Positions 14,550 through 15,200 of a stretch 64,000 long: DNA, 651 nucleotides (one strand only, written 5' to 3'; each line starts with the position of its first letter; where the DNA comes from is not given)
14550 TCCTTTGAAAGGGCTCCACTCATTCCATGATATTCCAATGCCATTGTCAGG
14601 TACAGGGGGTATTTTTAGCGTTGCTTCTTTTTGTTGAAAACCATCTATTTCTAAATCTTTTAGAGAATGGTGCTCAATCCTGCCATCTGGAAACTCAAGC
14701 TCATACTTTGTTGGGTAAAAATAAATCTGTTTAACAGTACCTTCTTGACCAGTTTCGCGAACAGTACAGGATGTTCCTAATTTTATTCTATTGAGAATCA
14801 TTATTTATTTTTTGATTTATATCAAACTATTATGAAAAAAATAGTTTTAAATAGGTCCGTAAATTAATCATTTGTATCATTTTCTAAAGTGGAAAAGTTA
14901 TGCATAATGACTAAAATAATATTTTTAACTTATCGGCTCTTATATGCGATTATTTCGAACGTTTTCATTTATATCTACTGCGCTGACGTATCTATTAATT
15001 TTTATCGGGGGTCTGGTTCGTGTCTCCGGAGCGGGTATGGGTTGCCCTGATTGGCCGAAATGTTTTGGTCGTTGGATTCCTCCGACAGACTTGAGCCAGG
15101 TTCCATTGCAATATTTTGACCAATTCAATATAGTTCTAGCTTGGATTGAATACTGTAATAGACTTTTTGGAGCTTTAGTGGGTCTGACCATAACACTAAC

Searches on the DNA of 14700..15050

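Call 36: search_rna_families(source=window, start=14700, end=15050, threshold=evalue, max_evalue=1)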
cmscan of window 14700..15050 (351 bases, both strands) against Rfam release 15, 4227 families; matches with E-value up to 1: 0.
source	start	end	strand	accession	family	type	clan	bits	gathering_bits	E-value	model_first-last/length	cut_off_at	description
